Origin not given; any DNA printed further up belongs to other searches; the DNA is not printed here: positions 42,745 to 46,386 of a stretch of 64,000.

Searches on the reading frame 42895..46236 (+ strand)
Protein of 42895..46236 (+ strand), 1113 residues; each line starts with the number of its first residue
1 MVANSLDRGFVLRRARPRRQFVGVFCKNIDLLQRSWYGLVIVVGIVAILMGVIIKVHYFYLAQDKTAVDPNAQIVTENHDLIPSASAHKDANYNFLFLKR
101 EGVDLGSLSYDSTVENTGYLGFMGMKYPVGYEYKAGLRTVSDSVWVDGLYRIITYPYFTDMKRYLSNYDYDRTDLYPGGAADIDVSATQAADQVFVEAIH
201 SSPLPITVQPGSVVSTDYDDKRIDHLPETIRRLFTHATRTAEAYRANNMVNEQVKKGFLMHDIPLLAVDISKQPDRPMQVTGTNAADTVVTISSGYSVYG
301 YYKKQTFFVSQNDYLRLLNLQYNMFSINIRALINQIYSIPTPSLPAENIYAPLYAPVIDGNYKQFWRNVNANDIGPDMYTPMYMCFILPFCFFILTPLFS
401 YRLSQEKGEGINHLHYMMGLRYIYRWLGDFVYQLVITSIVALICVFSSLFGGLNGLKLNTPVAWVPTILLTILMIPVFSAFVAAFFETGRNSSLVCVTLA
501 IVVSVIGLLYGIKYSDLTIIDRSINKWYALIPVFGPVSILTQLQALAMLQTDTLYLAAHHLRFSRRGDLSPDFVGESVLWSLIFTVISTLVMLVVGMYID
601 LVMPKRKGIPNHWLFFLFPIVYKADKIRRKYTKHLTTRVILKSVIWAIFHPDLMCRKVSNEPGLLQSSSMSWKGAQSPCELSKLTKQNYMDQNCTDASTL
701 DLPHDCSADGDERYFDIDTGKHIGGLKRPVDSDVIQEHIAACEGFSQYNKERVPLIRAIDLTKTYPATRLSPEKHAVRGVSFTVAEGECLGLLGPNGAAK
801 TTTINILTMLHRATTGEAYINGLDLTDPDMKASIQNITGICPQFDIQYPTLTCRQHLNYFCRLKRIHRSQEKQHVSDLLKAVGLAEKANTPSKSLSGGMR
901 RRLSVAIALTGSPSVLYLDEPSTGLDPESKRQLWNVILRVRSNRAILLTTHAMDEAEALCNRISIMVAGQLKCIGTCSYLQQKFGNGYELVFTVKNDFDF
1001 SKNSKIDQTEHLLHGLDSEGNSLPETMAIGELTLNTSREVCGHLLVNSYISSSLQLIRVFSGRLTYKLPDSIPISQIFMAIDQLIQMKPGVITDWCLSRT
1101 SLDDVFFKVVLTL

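Call 8: search_protein_families(library=pfam, proteins=[window:42895-46236:+])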
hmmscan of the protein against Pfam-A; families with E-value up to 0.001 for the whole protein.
window:42895-46236:+ (1113 aa): 3 families
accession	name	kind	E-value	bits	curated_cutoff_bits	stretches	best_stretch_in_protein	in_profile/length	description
PF00005.33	ABC_tran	-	5e-27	95.6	25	1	778-922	2-136/137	ABC transporter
PF12698.13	ABC2_membrane_3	-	4.7e-13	49.4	31.6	1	286-597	79-346/347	ABC-2 family transporter protein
PF13304.12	AAA_21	-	2.3e-08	34.9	27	1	888-951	231-298/304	AAA domain, putative AbiEii toxin, Type IV TA system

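Call 9: find_homologous_proteins(query=window:42895-46233:+)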
Query window:42895-46233:+ (1113 aa): 52 proteins with E <= 0.001 among 7544 candidates.
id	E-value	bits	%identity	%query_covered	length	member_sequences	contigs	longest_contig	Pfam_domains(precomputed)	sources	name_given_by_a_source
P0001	0.0e+0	2544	99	100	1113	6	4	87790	PF00005.34,PF12698.14,PF13304.13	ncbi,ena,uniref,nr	ncbi:Transporter [Giardia duodenalis]|uniref:Transporter n=1 Tax=Giardia intestinalis TaxID=5741 Rep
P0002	0.0e+0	2153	83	100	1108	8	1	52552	PF00005.34,PF12698.14,PF13304.13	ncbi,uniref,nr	ncbi:ABC transporter family protein [Giardia duodenalis assemblage B]|uniref:ABC transporter family 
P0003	1.3e-104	369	38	27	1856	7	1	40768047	PF23321.2,PF00005.34,PF26955.1,PF12698.14,PF13304.13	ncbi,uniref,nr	ncbi:ABC transporter A family member 1 isoform X3 [Diospyros lotus]|uniref:ABC transporter A family 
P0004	5.5e-94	334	35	24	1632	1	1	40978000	PF23321.2,PF00005.34,PF26955.1,PF13476.13,PF13555.13,PF03193.23,PF02463.26,PF12698.14,PF13304.13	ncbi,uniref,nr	ncbi:cholesterol transporter ABCA5-like [Xyrauchen texanus]|uniref:cholesterol transporter ABCA5-lik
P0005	1.7e-83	299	44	19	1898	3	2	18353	PF00005.34,PF13175.13,PF13555.13,PF02463.26,PF12698.14,PF13304.13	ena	-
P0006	1.9e-71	260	32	34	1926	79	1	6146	PF00005.34,PF12698.14,PF13304.13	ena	-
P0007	5.1e-53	199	35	19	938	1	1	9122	PF12679.14,PF01061.30,PF00005.34,PF12698.14,PF13304.13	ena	-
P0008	2.5e-28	117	26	32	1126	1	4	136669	PF00005.34,PF26955.1,PF02463.26,PF12698.14,PF13304.13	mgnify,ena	mgnify:CR=1 FL=1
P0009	1.2e-25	108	26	22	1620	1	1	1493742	PF09818.16,PF00005.34,PF13555.13,PF13401.13,PF13238.13,PF02463.26,PF13304.13,PF13191.13,PF00664.29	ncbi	ncbi:ATP-dependent permease [Cryptotrichosporon argae]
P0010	7.4e-25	105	30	18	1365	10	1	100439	PF19055.7,PF01061.30,PF00005.34,PF13476.13,PF13555.13,PF13401.13,PF03193.23,PF20703.4,PF02463.26,PF13304.13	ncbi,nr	ncbi:hypothetical protein FRC18_010315 [Serendipita sp. 400]|nr:hypothetical protein FRC18_010315 [S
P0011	2.7e-24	103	27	25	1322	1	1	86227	PF19055.7,PF01061.30,PF00005.34,PF13476.13,PF13555.13,PF13401.13,PF03193.23,PF20703.4,PF02463.26,PF13304.13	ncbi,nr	ncbi:hypothetical protein FRC17_009528 [Serendipita sp. 399]|nr:hypothetical protein FRC17_009528 [S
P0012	3.3e-23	100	27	17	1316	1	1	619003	PF09818.16,PF00005.34,PF13555.13,PF13401.13,PF03193.23,PF02463.26,PF13304.13,PF00664.29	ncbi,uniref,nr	ncbi:P-loop containing nucleoside triphosphate hydrolase protein [Byssothecium circinans]|uniref:P-l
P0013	1.5e-19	88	28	18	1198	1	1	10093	PF02653.22,PF00005.34,PF13555.13,PF13304.13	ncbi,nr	ncbi:MAG: hypothetical protein JWO22_4156 [Frankiales bacterium]|nr:hypothetical protein [Frankiales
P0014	1.8e-16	78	23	20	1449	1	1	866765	PF09818.16,PF00005.34,PF02463.26,PF00664.29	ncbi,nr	ncbi:P-loop containing nucleoside triphosphate hydrolase protein [Trametes elegans]|nr:P-loop contai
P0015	5.3e-16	76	29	20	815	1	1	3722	PF13229.13,PF00005.34,PF13304.13,PF05048.20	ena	-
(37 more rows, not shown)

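Call 12: find_encoding_contigs(protein=P0002, flank=10000, max_places=6)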
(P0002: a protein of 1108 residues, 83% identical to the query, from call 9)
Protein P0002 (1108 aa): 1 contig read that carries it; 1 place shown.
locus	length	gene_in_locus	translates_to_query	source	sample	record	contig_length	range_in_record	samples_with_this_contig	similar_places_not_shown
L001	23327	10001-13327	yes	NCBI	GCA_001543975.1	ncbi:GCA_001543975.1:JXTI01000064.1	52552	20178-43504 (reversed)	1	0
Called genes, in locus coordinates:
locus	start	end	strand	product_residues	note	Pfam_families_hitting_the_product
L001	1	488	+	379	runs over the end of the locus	PF00183:HSP90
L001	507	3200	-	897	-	-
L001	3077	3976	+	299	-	-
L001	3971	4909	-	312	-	-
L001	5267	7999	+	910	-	-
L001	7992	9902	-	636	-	PF13857:Ank_5 (faint), PF00023:Ank (faint), PF12796:Ank_2, PF13606:Ank_3 (faint), PF13637:Ank_4 (faint), PF12796:Ank_2, PF13920:zf-C3HC4_3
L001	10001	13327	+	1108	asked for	PF12698:ABC2_membrane_3, PF00005:ABC_tran, PF13304:AAA_21 (weak)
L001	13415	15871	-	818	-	-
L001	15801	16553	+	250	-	PF04068:Fer4_RLI (weak), PF04034:Ribo_biogen_C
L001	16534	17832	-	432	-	-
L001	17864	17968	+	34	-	-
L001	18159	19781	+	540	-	PF00370:FGGY_N, PF02782:FGGY_C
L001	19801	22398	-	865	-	-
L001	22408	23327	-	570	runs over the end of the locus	-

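Call 17: list_cluster_members(proteins=[P0001, P0053, P0002, P0054])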
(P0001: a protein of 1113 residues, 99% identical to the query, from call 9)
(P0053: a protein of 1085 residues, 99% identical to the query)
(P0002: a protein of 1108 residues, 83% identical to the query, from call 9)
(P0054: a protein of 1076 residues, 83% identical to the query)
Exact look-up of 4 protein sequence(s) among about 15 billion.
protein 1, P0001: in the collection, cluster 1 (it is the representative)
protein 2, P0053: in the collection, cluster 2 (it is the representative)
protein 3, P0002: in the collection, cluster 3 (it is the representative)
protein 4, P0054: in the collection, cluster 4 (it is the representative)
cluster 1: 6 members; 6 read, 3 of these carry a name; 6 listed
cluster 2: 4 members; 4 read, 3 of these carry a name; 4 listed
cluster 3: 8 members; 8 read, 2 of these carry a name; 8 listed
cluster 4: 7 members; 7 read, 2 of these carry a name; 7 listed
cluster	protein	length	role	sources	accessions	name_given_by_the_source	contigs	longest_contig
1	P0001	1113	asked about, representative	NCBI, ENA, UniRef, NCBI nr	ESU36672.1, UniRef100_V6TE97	Transporter [Giardia duodenalis] | Transporter n=1 Tax=Giardia intestinalis TaxID=5741 RepID=V6TE97_GIAIN | Transporter [Giardia intestinalis]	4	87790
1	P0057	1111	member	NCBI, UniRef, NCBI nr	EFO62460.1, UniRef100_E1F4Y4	ABC transporter family protein [Giardia lamblia P15] | ABC transporter family protein n=1 Tax=Giardia intestinalis (strain P15) TaxID=658858 ...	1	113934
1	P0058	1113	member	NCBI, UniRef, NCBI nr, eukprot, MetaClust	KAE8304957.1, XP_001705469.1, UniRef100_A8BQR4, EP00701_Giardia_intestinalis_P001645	ABC transporter family protein [Giardia duodenalis] | ABC transporter family protein n=1 Tax=Giardia intestinalis (strain ATCC 50803 / WB clone ... | ABC transporter family protein [Giardia intestinalis]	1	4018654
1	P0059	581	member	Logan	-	-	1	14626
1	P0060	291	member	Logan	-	-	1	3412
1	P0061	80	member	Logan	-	-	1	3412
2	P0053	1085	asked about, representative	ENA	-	-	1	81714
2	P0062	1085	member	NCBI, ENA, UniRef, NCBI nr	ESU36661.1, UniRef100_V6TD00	ABC transporter family protein [Giardia duodenalis] | ABC transporter family protein n=1 Tax=Giardia intestinalis TaxID=5741 RepID=V6TD00_GIAIN | ABC transporter family protein [Giardia intestinalis]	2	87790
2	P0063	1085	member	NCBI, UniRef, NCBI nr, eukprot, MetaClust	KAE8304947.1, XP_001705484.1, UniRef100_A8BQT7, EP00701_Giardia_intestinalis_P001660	ABC transporter family protein [Giardia duodenalis] | ABC transporter family protein n=1 Tax=Giardia intestinalis (strain ATCC 50803 / WB clone ... | ABC transporter family protein [Giardia intestinalis]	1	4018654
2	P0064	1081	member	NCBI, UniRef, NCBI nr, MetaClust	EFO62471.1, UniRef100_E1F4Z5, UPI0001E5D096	ABC transporter family protein [Giardia lamblia P15] | ABC transporter family protein n=1 Tax=Giardia intestinalis (strain P15) TaxID=658858 ... | status=active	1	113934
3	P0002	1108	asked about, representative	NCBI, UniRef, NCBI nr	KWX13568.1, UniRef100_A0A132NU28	ABC transporter family protein [Giardia duodenalis assemblage B] | ABC transporter family protein n=1 Tax=Giardia duodenalis assemblage B TaxID=1394984 ... | ABC transporter family protein [Giardia intestinalis assemblage B]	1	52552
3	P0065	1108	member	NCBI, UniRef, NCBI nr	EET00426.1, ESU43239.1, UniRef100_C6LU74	Transporter [Giardia duodenalis] | ABC transporter family protein n=2 Tax=Giardia intestinalis TaxID=5741 RepID=C6LU74_GIAIB | ABC transporter family protein [Giardia intestinalis ATCC 50581]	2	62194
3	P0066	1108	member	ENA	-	-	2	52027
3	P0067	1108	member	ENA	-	-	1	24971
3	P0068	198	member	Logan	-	-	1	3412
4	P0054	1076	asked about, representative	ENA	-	-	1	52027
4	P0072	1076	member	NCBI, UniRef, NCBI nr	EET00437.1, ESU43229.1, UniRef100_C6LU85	ABC transporter family protein [Giardia duodenalis] | ABC transporter family protein n=2 Tax=Giardia intestinalis TaxID=5741 RepID=C6LU85_GIAIB | ABC transporter family protein [Giardia intestinalis ATCC 50581]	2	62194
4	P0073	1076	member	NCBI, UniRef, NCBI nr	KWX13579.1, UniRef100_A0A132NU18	ABC transporter family protein [Giardia duodenalis assemblage B] | ABC transporter family protein n=1 Tax=Giardia duodenalis assemblage B TaxID=1394984 ... | ABC transporter family protein [Giardia intestinalis assemblage B]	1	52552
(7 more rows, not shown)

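Call 19: find_encoding_contigs(protein=P0057, flank=2000, max_places=3)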
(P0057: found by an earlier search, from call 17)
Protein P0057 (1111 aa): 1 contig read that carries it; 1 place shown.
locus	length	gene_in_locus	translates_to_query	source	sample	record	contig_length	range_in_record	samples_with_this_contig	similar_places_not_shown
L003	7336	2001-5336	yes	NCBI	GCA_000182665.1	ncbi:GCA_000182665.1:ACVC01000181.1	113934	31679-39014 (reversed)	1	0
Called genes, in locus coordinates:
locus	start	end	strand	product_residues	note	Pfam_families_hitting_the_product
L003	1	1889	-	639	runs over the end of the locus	PF13857:Ank_5 (faint), PF00023:Ank (faint), PF12796:Ank_2, PF13606:Ank_3 (faint), PF13637:Ank_4 (faint), PF12796:Ank_2, PF13920:zf-C3HC4_3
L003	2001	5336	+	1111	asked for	PF12698:ABC2_membrane_3, PF00005:ABC_tran, PF13304:AAA_21 (weak)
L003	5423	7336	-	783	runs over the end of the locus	PF12796:Ank_2, PF00023:Ank (faint), PF13606:Ank_3 (faint), PF13857:Ank_5 (faint), PF12796:Ank_2, PF13637:Ank_4, PF12796:Ank_2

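Call 20: find_encoding_contigs(protein=P0064, flank=2000, max_places=3)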
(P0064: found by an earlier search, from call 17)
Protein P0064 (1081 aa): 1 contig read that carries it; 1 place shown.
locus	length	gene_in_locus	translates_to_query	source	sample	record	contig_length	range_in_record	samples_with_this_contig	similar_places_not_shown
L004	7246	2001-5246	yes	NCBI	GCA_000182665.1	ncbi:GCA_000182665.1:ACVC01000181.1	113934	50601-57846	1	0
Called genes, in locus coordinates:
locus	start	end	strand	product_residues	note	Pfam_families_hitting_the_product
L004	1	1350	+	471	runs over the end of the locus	PF01207:Dus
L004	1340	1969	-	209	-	-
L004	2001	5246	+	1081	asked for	PF12698:ABC2_membrane_3, PF00005:ABC_tran, PF13304:AAA_21 (faint)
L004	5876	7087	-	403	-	-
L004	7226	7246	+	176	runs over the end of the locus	PF13499:EF-hand_7, PF00036:EF-hand_1, PF13202:EF-hand_5 (weak), PF13405:EF-hand_6, PF13833:EF-hand_8, PF13499:EF-hand_7, PF13833:EF-hand_8, PF00036:EF-hand_1, +4 more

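Call 21: find_encoding_contigs(protein=P0065, flank=2000, max_places=3)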
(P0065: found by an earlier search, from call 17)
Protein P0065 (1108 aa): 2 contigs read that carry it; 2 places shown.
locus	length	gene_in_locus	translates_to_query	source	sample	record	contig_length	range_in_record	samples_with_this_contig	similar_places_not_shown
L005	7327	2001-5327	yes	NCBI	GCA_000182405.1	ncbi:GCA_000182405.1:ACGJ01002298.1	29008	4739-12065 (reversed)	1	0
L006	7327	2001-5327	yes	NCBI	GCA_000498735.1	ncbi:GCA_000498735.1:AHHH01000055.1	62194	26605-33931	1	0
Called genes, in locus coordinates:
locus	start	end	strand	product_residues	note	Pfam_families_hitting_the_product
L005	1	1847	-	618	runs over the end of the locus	PF13857:Ank_5 (faint), PF00023:Ank (faint), PF12796:Ank_2, PF13606:Ank_3 (faint), PF13637:Ank_4 (faint), PF12796:Ank_2, PF13920:zf-C3HC4_3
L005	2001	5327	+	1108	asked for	PF12698:ABC2_membrane_3, PF00005:ABC_tran, PF13304:AAA_21 (weak)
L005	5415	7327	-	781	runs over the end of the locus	PF12796:Ank_2, PF00023:Ank (faint), PF13606:Ank_3 (faint), PF13857:Ank_5 (faint), PF12796:Ank_2, PF13637:Ank_4, PF12796:Ank_2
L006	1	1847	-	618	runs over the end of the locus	PF13857:Ank_5 (faint), PF00023:Ank (faint), PF12796:Ank_2, PF13606:Ank_3 (faint), PF13637:Ank_4 (faint), PF12796:Ank_2, PF13920:zf-C3HC4_3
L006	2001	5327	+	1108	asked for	PF12698:ABC2_membrane_3, PF00005:ABC_tran, PF13304:AAA_21 (weak)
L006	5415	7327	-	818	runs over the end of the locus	PF12796:Ank_2, PF00023:Ank (faint), PF13606:Ank_3 (faint), PF13857:Ank_5 (faint), PF12796:Ank_2, PF13637:Ank_4, PF12796:Ank_2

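Call 22: find_encoding_contigs(protein=P0072, flank=2000, max_places=3)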
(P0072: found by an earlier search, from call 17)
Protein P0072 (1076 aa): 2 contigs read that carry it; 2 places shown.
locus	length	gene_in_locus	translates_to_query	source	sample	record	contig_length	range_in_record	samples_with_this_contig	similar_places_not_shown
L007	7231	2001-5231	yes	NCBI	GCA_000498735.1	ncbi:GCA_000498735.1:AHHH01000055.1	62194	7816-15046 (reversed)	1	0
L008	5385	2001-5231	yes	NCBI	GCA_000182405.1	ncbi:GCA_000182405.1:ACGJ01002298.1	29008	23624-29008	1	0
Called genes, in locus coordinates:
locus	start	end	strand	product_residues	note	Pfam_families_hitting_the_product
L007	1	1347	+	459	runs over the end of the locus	PF01207:Dus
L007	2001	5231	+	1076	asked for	PF13304:AAA_21 (faint), PF12698:ABC2_membrane_3, PF00005:ABC_tran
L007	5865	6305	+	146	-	-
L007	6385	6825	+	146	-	-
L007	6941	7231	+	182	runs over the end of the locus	-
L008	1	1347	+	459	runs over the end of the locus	PF01207:Dus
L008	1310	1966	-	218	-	-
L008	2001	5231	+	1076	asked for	PF13304:AAA_21 (faint), PF12698:ABC2_membrane_3, PF00005:ABC_tran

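Call 23: find_encoding_contigs(protein=P0001, flank=2000, max_places=4)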
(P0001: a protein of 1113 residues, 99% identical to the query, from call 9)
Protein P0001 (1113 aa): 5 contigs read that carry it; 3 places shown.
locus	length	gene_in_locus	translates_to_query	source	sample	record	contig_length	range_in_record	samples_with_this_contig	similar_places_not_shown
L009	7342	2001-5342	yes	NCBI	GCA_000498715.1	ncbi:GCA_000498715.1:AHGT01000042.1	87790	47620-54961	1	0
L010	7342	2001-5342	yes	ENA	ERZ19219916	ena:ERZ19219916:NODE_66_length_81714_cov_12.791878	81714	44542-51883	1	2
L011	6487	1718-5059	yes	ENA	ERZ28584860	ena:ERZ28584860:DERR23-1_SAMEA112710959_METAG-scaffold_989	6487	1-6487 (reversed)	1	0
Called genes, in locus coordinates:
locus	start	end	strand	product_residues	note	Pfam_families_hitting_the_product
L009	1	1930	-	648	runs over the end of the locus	PF13637:Ank_4 (faint), PF13857:Ank_5 (faint), PF00023:Ank (faint), PF12796:Ank_2 (weak), PF13606:Ank_3 (faint), PF12796:Ank_2, PF13920:zf-C3HC4_3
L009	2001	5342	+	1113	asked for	PF12698:ABC2_membrane_3, PF00005:ABC_tran, PF13304:AAA_21 (weak)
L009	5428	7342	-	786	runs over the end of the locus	PF12796:Ank_2, PF00023:Ank (faint), PF13606:Ank_3 (faint), PF13857:Ank_5 (faint), PF12796:Ank_2, PF13637:Ank_4, PF12796:Ank_2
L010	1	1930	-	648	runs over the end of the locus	PF13637:Ank_4 (faint), PF13857:Ank_5 (faint), PF00023:Ank (faint), PF12796:Ank_2 (weak), PF13606:Ank_3 (faint), PF12796:Ank_2, PF13920:zf-C3HC4_3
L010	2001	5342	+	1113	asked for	PF12698:ABC2_membrane_3, PF00005:ABC_tran, PF13304:AAA_21 (weak)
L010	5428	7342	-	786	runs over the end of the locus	PF12796:Ank_2, PF00023:Ank (faint), PF13606:Ank_3 (faint), PF13857:Ank_5 (faint), PF12796:Ank_2, PF13637:Ank_4, PF12796:Ank_2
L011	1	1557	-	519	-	?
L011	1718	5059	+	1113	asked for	PF12698:ABC2_membrane_3, PF00005:ABC_tran, PF13304:AAA_21 (weak)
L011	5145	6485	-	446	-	?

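Call 24: find_encoding_contigs(protein=P0062, flank=2000, max_places=4)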
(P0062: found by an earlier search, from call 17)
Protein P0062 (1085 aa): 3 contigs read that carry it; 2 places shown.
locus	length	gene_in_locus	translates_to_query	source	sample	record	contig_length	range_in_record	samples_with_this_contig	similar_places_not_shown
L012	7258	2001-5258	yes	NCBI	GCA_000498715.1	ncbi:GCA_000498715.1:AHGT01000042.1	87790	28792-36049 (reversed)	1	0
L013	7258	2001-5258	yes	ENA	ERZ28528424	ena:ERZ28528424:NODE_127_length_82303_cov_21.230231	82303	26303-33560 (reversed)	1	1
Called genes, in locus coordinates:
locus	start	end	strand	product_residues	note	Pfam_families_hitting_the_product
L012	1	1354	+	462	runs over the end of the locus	PF01207:Dus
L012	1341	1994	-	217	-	-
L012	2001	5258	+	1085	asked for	PF12698:ABC2_membrane_3, PF00005:ABC_tran, PF13304:AAA_21 (faint)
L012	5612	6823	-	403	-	-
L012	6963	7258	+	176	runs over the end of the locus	PF13499:EF-hand_7, PF00036:EF-hand_1, PF13202:EF-hand_5 (weak), PF13405:EF-hand_6, PF13833:EF-hand_8, PF13499:EF-hand_7, PF13833:EF-hand_8, PF00036:EF-hand_1, +4 more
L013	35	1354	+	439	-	PF01207:Dus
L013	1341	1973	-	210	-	-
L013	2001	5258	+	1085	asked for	PF12698:ABC2_membrane_3, PF00005:ABC_tran, PF13304:AAA_21 (faint)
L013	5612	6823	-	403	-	-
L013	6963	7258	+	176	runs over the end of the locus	PF13499:EF-hand_7, PF00036:EF-hand_1, PF13202:EF-hand_5 (weak), PF13405:EF-hand_6, PF13833:EF-hand_8, PF13499:EF-hand_7, PF13833:EF-hand_8, PF00036:EF-hand_1, +4 more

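Call 25: find_encoding_contigs(protein=P0073, flank=2000, max_places=3)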
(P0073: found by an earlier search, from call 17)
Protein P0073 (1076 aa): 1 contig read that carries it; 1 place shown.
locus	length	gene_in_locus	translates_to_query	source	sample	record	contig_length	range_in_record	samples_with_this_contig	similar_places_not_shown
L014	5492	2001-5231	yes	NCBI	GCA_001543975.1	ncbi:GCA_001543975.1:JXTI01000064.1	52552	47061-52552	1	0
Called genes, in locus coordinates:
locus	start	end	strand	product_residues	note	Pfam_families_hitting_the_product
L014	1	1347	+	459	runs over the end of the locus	PF01207:Dus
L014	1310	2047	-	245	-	-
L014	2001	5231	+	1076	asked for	PF13304:AAA_21 (faint), PF12698:ABC2_membrane_3, PF00005:ABC_tran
